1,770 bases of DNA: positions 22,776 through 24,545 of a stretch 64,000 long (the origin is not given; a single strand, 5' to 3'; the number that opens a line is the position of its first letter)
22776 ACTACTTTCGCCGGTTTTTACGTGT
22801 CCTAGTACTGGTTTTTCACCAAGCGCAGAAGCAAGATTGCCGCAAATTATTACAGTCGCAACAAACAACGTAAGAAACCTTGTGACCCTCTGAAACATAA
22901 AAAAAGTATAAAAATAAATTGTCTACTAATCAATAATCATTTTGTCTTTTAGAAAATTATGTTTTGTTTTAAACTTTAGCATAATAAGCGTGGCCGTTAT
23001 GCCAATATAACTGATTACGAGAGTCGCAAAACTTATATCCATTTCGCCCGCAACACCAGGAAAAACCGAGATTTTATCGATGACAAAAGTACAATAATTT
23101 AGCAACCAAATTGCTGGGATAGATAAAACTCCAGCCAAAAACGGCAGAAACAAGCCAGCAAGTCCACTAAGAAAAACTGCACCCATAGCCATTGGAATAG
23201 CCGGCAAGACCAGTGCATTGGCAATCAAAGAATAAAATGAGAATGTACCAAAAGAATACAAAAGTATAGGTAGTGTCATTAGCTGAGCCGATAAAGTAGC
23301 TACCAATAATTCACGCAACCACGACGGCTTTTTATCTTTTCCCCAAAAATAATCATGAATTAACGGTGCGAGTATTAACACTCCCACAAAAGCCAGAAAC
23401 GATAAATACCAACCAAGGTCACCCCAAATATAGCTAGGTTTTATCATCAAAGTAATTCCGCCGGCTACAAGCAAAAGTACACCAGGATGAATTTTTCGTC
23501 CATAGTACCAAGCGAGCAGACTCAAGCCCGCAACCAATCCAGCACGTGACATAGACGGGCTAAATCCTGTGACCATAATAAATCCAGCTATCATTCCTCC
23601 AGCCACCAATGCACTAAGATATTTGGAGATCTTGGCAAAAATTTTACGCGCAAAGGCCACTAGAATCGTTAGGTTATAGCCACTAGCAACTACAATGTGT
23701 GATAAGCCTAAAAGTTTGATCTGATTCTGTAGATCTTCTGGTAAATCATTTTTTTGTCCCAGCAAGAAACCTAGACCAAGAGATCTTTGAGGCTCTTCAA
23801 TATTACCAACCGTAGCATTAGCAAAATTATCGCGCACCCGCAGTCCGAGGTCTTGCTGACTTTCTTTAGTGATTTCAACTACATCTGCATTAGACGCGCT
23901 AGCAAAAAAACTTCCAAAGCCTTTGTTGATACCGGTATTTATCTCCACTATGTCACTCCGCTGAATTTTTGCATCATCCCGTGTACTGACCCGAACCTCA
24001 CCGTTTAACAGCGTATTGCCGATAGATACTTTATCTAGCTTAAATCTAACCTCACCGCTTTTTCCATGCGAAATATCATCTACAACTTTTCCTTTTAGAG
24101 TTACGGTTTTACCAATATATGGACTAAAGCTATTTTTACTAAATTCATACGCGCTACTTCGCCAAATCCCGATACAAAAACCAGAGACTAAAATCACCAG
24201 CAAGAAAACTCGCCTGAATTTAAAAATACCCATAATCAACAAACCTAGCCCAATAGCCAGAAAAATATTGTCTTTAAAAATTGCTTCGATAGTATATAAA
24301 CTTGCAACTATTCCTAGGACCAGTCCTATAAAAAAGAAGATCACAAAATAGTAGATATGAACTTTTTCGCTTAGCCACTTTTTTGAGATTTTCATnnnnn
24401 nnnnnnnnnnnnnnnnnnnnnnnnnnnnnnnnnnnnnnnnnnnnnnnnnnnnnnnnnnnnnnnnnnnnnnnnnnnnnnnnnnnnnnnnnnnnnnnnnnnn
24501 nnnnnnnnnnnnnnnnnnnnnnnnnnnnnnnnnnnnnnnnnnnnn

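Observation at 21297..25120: Probable DNA-uptake operon: membrane-anchored nuclease, ComEC channel and lamin-tail-domain surface protein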

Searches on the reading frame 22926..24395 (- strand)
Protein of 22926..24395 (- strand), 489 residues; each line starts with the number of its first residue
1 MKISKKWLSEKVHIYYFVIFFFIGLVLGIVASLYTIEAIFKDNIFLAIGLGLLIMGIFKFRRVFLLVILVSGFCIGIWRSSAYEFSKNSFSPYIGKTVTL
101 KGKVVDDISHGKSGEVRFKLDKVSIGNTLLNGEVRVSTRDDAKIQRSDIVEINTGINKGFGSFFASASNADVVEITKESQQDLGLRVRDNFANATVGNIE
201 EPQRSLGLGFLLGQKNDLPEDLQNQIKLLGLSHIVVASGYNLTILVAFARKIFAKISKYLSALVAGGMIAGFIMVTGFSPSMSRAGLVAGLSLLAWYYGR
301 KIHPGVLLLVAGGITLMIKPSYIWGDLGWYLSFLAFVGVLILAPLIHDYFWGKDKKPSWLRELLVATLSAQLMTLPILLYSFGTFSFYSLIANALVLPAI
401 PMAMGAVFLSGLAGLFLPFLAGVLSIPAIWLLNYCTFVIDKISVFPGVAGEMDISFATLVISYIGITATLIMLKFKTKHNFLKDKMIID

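Call 3: search_protein_families(library=pfam, proteins=[window:22926-24395:-], max_evalue=0.01)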
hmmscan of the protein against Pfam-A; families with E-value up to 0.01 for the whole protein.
window:22926-24395:- (489 aa): 2 families
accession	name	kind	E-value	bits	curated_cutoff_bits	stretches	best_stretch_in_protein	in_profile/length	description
PF03772.21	Competence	-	7.1e-38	130.9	23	1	211-474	2-268/270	Competence protein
PF13567.11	DUF4131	-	1e-09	38.7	31.6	1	46-153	10-127/165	Domain of unknown function (DUF4131)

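Call 4: search_protein_families(library=ncbifam, proteins=[window:22926-24395:-], max_evalue=0.01)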
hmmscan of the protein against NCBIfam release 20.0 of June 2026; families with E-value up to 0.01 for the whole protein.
window:22926-24395:- (489 aa): 4 families
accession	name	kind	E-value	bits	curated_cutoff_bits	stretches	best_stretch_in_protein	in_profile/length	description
TIGR00360.1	ComEC_N-term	subfamily_domain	8.8e-19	68.4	36.5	1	232-400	2-164/171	ComEC/Rec2-related protein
TIGR00361.1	ComEC_Rec2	equivalog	4.4e-14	51.5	190.05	1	205-432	131-371/663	DNA internalization-related competence protein ComEC/Rec2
NF045979.1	ComEC_MAG0480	equivalog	2.9e-12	46.1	150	1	211-425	203-411/461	MAG0480 family ComEC-like protein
NF008580.0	PRK11539.1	equivalog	4e-06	25.5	969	1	202-466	198-465/758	ComEC family protein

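Call 9: find_homologous_proteins(query=window:22926-24395:-)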
Query window:22926-24395:- (489 aa): 3268 proteins with E <= 0.001 among 8000 candidates; the best 120 are listed.
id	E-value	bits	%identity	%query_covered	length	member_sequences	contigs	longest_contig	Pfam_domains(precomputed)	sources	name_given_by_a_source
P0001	0.0e+0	1059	100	100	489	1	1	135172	PF13567.12,PF03772.22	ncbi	-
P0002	3.0e-244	829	77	100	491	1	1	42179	PF13567.12,PF03772.22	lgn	-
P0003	6.9e-223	759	70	100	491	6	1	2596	PF13567.12,PF03772.22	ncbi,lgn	-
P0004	6.2e-221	752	69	100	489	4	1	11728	PF13567.12,PF03772.22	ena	-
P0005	2.2e-220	751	70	100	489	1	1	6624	PF13567.12,PF03772.22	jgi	jgi:competence protein ComEC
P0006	1.1e-209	715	66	100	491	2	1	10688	PF13567.12,PF03772.22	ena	-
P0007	1.3e-180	620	59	99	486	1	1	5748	PF13567.12,PF03772.22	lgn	-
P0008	5.1e-178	611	58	99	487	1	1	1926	PF13567.12,PF03772.22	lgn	-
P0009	8.2e-177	607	58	99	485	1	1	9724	PF13567.12,PF03772.22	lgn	-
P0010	5.3e-176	604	56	100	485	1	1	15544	PF13567.12,PF03772.22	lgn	-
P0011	7.0e-176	604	57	99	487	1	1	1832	PF13567.12,PF03772.22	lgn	-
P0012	1.0e-175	603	57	99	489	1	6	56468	PF13567.12,PF03772.22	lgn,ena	-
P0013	3.9e-174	598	56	99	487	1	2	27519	PF13567.12,PF03772.22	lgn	-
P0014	4.9e-172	591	57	99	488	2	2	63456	PF13567.12,PF03772.22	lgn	-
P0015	4.5e-171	588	55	99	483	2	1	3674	PF13567.12,PF03772.22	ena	-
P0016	2.7e-167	576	55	99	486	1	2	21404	PF03772.22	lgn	-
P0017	4.6e-167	575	55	99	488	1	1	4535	PF13567.12,PF03772.22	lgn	-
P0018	5.0e-166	571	54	100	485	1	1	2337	PF03772.22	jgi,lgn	jgi:competence protein ComEC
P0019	6.8e-163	561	54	97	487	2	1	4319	PF03772.22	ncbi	-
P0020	1.4e-161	557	54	99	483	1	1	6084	PF13567.12,PF03772.22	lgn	-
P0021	1.1e-158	547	54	99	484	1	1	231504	PF13567.12,PF03772.22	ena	-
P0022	4.7e-156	539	52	99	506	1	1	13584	PF13567.12,PF03772.22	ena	-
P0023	2.9e-151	523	51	99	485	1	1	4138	PF13567.12,PF03772.22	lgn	-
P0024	2.5e-144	500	48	99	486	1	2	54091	PF13567.12,PF03772.22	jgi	jgi:competence protein ComEC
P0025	1.5e-143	497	48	98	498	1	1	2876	PF13567.12,PF03772.22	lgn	-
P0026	4.5e-142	492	48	98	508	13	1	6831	PF13567.12,PF03772.22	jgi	jgi:competence protein ComEC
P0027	6.9e-142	492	48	99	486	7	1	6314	PF13567.12,PF03772.22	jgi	jgi:competence protein ComEC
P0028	8.7e-142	492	49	98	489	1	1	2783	PF13567.12,PF03772.22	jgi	jgi:competence protein ComEC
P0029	1.1e-141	491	48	98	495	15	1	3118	PF13567.12,PF03772.22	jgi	jgi:competence protein ComEC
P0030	1.5e-141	491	49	98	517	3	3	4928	PF03772.22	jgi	jgi:competence protein ComEC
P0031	3.8e-141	489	49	99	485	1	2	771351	PF13567.12,PF03772.22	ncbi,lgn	-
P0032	9.7e-141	488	47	98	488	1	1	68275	PF03772.22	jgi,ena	-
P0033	1.2e-140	488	48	99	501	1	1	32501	PF03772.22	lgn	-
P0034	3.9e-139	483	49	99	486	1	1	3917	PF03772.22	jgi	jgi:competence protein ComEC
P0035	6.7e-139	482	49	98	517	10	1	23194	PF13567.12,PF03772.22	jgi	jgi:competence protein ComEC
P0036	2.6e-138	480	47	99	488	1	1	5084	PF03772.22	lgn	-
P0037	7.0e-138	479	47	99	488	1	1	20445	PF13567.12,PF03772.22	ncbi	-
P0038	4.6e-137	476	47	98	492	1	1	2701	PF03772.22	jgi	jgi:competence protein ComEC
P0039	5.7e-137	476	47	99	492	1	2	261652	PF13567.12,PF03772.22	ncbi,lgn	-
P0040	8.8e-137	475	48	98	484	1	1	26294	PF13567.12,PF03772.22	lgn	-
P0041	1.7e-136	474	48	98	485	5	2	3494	PF03772.22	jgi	jgi:competence protein ComEC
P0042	1.9e-136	474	47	98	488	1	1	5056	PF13567.12,PF03772.22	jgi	jgi:competence protein ComEC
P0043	4.2e-136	473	47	99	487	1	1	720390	PF03772.22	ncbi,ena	-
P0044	4.8e-136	473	46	99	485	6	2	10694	PF03772.22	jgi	jgi:competence protein ComEC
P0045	5.4e-136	472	48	98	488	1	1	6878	PF13567.12,PF03772.22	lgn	-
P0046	5.7e-136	472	50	87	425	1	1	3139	PF03772.22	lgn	-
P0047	2.5e-135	470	48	99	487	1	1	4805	PF13567.12,PF03772.22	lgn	-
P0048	3.2e-135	470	46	98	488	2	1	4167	PF13567.12,PF03772.22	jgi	jgi:competence protein ComEC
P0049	8.1e-135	469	47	97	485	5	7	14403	PF03772.22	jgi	jgi:competence protein ComEC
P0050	1.7e-134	468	47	97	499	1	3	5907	PF13567.12,PF03772.22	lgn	-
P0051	5.1e-134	466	48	98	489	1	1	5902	PF03772.22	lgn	-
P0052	9.5e-134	465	46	98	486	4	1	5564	PF03772.22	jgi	jgi:competence protein ComEC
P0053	9.7e-134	465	46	98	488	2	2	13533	PF13567.12,PF03772.22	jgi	jgi:competence protein ComEC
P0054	1.0e-133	465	46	98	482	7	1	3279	PF13567.12,PF03772.22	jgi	jgi:competence protein ComEC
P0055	1.1e-133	465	45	98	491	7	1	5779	PF13567.12,PF03772.22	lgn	-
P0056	2.2e-133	464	47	99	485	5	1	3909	PF13567.12,PF03772.22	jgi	jgi:competence protein ComEC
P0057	2.5e-133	464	47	98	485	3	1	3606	PF13567.12,PF03772.22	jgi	jgi:competence protein ComEC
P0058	4.4e-133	463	48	98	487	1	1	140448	PF13567.12,PF03772.22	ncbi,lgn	-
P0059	5.4e-133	463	46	99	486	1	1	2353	PF03772.22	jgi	jgi:competence protein ComEC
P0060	1.4e-132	461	46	99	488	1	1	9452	PF03772.22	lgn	-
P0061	7.5e-132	459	46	99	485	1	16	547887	PF03772.22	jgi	jgi:competence protein ComEC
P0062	8.8e-132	459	45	99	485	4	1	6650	PF13567.12,PF03772.22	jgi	jgi:competence protein ComEC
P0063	1.4e-131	458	45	98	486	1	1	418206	PF03772.22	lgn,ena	-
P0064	2.3e-131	457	45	100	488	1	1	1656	PF13567.12,PF03772.22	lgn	-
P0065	2.7e-131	457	45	98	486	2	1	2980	PF13567.12,PF03772.22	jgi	jgi:competence protein ComEC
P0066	2.8e-131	457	45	97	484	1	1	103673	PF13567.12,PF03772.22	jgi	jgi:competence protein ComEC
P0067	6.3e-131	456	45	98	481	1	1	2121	PF13567.12,PF03772.22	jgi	jgi:competence protein ComEC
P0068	6.7e-131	456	47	96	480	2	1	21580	PF13567.12,PF03772.22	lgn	-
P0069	1.1e-130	455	45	99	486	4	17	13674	PF13567.12,PF03772.22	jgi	jgi:competence protein ComEC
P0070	1.5e-130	454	44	98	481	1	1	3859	PF13567.12,PF03772.22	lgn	-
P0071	1.5e-130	454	45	98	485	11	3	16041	PF03772.22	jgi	jgi:competence protein ComEC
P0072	1.6e-130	454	46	99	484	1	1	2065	PF03772.22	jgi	jgi:competence protein ComEC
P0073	1.8e-130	454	46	99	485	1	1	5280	PF03772.22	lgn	-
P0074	2.0e-130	454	45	98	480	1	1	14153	PF13567.12,PF03772.22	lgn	-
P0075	3.6e-130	453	45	98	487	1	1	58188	PF03772.22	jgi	jgi:competence protein ComEC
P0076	4.6e-130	453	45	98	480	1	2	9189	PF13567.12,PF03772.22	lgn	-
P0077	7.5e-130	452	43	99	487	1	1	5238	PF03772.22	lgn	-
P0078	7.5e-130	452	44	99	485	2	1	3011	PF03772.22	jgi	jgi:competence protein ComEC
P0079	8.5e-130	452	46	99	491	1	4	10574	PF13567.12,PF03772.22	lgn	-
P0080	1.1e-129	452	45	98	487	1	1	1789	PF13567.12,PF03772.22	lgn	-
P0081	1.1e-129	452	44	98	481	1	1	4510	PF03772.22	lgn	-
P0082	2.1e-129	451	46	97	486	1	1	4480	PF03772.22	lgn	-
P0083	2.7e-129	450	47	98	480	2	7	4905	PF13567.12,PF03772.22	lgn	-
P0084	3.7e-129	450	45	99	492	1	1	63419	PF13567.12,PF03772.22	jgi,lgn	-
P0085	4.5e-129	450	46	97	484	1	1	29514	PF03772.22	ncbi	-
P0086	5.0e-129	449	44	98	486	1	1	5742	PF13567.12,PF03772.22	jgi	jgi:competence protein ComEC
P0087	5.5e-129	449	45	96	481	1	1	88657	PF13567.12,PF03772.22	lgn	-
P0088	7.1e-129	449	45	95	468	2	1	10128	PF13567.12,PF03772.22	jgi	-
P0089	8.5e-129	449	46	98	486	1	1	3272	PF13567.12,PF03772.22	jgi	jgi:competence protein ComEC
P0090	1.1e-128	448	45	100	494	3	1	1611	PF13567.12,PF03772.22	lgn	-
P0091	1.1e-128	448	44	98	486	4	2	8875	PF13567.12,PF03772.22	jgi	jgi:competence protein ComEC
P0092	1.1e-128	448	48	88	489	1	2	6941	PF13567.12,PF03772.22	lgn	-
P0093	1.3e-128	448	45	98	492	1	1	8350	PF13567.12,PF03772.22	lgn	-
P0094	2.0e-128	447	46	98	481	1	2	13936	PF13567.12,PF03772.22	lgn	-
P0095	3.0e-128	447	45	92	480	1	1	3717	PF03772.22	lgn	-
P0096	3.6e-128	447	45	97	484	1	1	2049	PF13567.12,PF03772.22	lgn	-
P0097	7.1e-128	446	46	84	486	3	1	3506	PF13567.12,PF03772.22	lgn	-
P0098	7.7e-128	446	46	98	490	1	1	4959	PF13567.12,PF03772.22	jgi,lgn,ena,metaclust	metaclust:\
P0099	8.1e-128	445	45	98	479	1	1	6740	PF13567.12,PF03772.22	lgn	-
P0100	1.2e-127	445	45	99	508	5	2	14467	PF03772.22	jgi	jgi:competence protein ComEC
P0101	1.9e-127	444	44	98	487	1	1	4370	PF13567.12,PF03772.22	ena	-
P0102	2.4e-127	444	45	97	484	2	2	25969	PF03772.22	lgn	-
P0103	2.9e-127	444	43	99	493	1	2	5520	PF13567.12,PF03772.22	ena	-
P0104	3.8e-127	443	44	99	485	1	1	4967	PF03772.22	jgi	jgi:competence protein ComEC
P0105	3.9e-127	443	46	98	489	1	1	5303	PF13567.12,PF03772.22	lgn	-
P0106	4.0e-127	443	46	98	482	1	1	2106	PF13567.12,PF03772.22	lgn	-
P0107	5.3e-127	443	46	98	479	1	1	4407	PF13567.12,PF03772.22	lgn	-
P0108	7.1e-127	442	44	98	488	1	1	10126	PF13567.12,PF03772.22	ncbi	-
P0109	1.0e-126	442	46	98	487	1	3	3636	PF13567.12,PF03772.22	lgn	-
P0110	1.1e-126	442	45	97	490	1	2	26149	PF13567.12,PF03772.22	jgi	jgi:competence protein ComEC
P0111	1.1e-126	442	43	98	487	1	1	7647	PF03772.22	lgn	-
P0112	1.6e-126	441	50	78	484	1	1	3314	PF03772.22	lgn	-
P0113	1.7e-126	441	48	86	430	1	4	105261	PF03772.22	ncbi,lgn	-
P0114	2.0e-126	441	45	98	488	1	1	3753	PF13567.12,PF03772.22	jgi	jgi:competence protein ComEC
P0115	2.1e-126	441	48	85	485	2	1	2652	PF13567.12,PF03772.22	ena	-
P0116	2.2e-126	441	45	97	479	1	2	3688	PF13567.12,PF03772.22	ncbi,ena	-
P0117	2.4e-126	441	45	97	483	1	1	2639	PF13567.12,PF03772.22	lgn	-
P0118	2.4e-126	441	49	88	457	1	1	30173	PF13567.12,PF03772.22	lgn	-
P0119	4.6e-126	440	44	99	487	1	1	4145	PF13567.12,PF03772.22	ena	-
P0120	5.0e-126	440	43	98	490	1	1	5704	PF13567.12,PF03772.22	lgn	-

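Call 10: find_encoding_contigs(protein=P0002, flank=6000, max_places=1)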
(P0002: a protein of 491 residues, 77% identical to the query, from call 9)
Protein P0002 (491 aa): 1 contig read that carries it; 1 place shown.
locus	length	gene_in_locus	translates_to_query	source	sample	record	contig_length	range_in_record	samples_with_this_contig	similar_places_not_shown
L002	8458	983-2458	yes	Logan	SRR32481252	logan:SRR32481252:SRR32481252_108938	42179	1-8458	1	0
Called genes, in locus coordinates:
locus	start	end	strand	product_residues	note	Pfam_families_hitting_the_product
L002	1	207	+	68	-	?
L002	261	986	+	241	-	PF07510:GmrSD_C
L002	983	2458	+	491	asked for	PF13567:DUF4131 (weak), PF03772:Competence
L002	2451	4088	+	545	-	PF00932:LTD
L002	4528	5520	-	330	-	-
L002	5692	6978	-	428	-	PF00817:IMS, PF11799:IMS_C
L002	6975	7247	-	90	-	-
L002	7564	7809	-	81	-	PF09851:SHOCT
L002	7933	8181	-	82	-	-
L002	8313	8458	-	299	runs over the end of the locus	PF00773:RNB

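Call 11: find_encoding_contigs(protein=P0021, flank=6000, max_places=1)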
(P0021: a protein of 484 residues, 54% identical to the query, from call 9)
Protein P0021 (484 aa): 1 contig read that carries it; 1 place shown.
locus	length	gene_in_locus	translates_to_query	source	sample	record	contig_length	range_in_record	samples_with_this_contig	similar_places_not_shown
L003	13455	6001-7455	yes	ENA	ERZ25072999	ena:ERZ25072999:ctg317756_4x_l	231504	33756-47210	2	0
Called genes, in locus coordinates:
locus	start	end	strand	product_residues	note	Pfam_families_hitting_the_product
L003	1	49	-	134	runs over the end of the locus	PF01022:HTH_5, PF12840:HTH_20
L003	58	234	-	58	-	-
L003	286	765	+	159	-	PF10604:Polyketide_cyc2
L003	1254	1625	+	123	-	-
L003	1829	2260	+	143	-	PF04977:DivIC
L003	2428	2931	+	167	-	-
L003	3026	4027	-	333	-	PF00512:HisKA, PF02518:HATPase_c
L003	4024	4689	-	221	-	PF00072:Response_reg, PF00486:Trans_reg_C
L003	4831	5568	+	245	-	PF07510:GmrSD_C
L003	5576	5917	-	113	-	-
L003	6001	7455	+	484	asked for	PF13567:DUF4131, PF03772:Competence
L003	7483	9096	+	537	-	PF00932:LTD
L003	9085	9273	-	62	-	-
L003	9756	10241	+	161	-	PF06965:Na_H_antiport_1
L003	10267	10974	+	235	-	PF06965:Na_H_antiport_1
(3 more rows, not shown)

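Call 12: find_encoding_contigs(protein=P0031, flank=6000, max_places=1)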
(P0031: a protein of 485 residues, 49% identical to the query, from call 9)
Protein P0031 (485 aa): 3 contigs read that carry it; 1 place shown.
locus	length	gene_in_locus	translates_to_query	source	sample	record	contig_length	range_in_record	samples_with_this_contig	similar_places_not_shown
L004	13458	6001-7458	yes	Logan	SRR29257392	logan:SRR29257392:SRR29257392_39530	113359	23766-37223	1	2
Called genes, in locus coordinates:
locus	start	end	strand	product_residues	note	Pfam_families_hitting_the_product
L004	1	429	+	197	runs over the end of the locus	-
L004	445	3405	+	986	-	-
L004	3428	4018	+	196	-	-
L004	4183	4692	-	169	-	-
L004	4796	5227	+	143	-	PF04977:DivIC (weak)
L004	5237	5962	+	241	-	PF07510:GmrSD_C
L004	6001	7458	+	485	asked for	PF13567:DUF4131, PF03772:Competence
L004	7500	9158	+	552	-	PF00932:LTD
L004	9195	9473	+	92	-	-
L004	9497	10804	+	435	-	-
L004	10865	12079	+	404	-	PF06965:Na_H_antiport_1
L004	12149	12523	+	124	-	-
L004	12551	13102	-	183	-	-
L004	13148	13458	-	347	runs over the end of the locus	PF01595:CNNM, PF00571:CBS (weak)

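Call 13: find_encoding_contigs(protein=P0043, flank=6000, max_places=1)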
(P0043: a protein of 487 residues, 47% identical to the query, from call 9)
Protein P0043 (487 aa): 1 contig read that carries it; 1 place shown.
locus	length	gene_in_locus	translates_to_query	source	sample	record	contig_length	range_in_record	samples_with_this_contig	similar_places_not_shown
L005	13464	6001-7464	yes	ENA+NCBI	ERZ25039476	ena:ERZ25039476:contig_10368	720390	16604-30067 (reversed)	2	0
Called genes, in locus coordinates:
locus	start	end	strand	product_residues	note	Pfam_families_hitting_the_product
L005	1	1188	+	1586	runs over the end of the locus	PF01453:B_lectin (faint), PF01551:Peptidase_M23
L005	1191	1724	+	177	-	-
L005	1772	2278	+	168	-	PF04307:YdjM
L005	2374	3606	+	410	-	-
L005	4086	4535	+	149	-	PF04977:DivIC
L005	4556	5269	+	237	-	-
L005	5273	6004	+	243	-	PF07510:GmrSD_C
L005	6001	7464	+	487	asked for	PF03772:Competence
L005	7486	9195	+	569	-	PF00932:LTD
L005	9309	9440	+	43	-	-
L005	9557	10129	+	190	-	-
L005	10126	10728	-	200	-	PF07884:VKOR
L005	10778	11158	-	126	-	PF00072:Response_reg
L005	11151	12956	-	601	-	PF02743:dCache_1, PF00672:HAMP, PF00512:HisKA, PF02518:HATPase_c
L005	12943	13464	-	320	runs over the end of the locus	-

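Call 20: find_related_loci(query=A1, collection=genome_contigs, flank=6000)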
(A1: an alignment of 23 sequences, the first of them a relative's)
Query A1 (489 aa) in genome_contigs; peptide patterns used: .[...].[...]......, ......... (x = any residue, [..] = any of these).
600 stretches matched a pattern (row limit reached: there are more); 586 encode a relative of the query (tblastn E <= 1e-3); the best 80 are kept; 80 distinct loci.
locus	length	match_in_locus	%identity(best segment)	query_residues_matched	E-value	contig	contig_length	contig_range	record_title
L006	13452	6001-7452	57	4-489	7e-171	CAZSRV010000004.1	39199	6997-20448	MAG TPA_asm: uncultured Candidatus Saccharibacteria bacterium isolate binchicken_co242_26 genome assembly, contig: NODE_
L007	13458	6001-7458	49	5-489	2e-142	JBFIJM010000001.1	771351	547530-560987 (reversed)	MAG: Candidatus Saccharimonadales bacterium isolate Mix_sand11.2021.09.Z.86 k141_1409330_length_771351_cov_17.0050, whol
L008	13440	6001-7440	47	8-489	2e-139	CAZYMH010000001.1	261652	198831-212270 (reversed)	MAG TPA_asm: uncultured Candidatus Saccharibacteria bacterium isolate SRP300315_co1_59 genome assembly, contig: NODE_9_l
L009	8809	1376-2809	46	10-487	2e-137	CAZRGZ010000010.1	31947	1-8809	MAG TPA_asm: uncultured Candidatus Saccharibacteria bacterium isolate SRP144015_co1_121 genome assembly, contig: NODE_73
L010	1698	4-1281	50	62-487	9e-149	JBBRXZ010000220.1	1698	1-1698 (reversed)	MAG: Candidatus Saccharimonadales bacterium isolate La5_maxbin2.247 La5_maxbin2.247_K_2225952_L_1698_cov_22.7791, whole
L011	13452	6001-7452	47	5-489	1e-142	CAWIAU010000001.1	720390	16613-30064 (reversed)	MAG: uncultured bacterium isolate MFD01275.bin.1.89 genome assembly, contig: contig_10368, whole genome shotgun sequence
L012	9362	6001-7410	45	9-481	3e-131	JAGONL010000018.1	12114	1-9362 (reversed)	Candidatus Saccharibacteria bacterium isolate Go_SlAct_bin_486 Go_SlAct_24171_length_12114_cov_6.191791, whole genome sh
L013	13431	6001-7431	45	9-487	4e-129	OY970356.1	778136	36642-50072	MAG: uncultured Candidatus Saccharibacteria bacterium isolate MFD05684.bin.c.4 genome assembly, chromosome: 1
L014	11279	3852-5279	44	10-487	5e-129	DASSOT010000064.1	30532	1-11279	MAG TPA_asm: Candidatus Saccharimonadales bacterium isolate SMAG_U1259 k141_587353, whole genome shotgun sequence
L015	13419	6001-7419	43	10-485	1e-127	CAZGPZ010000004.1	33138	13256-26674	MAG TPA_asm: uncultured Candidatus Saccharibacteria bacterium isolate SRP193066_co1_238 genome assembly, contig: NODE_14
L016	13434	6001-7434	45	8-487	2e-127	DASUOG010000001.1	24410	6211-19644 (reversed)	MAG TPA_asm: Candidatus Saccharimonadales bacterium isolate SMAG_U1622 k141_1692693, whole genome shotgun sequence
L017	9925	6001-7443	43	3-485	3e-127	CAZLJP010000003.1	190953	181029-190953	MAG TPA_asm: uncultured Candidatus Saccharibacteria bacterium isolate SRP193066_co1_131 genome assembly, contig: NODE_10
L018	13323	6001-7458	44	1-487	2e-127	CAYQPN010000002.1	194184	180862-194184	MAG TPA_asm: uncultured Candidatus Saccharibacteria bacterium isolate SRP150892_co2_46 genome assembly, contig: NODE_47_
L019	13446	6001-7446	44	6-488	1e-126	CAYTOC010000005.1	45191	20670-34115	MAG TPA_asm: uncultured Candidatus Saccharibacteria bacterium isolate SRP344714_co2_497 genome assembly, contig: NODE_19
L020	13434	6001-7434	46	11-482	5e-126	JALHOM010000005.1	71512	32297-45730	MAG: Candidatus Saccharibacteria bacterium isolate bin.149_sub c_000000002133, whole genome shotgun sequence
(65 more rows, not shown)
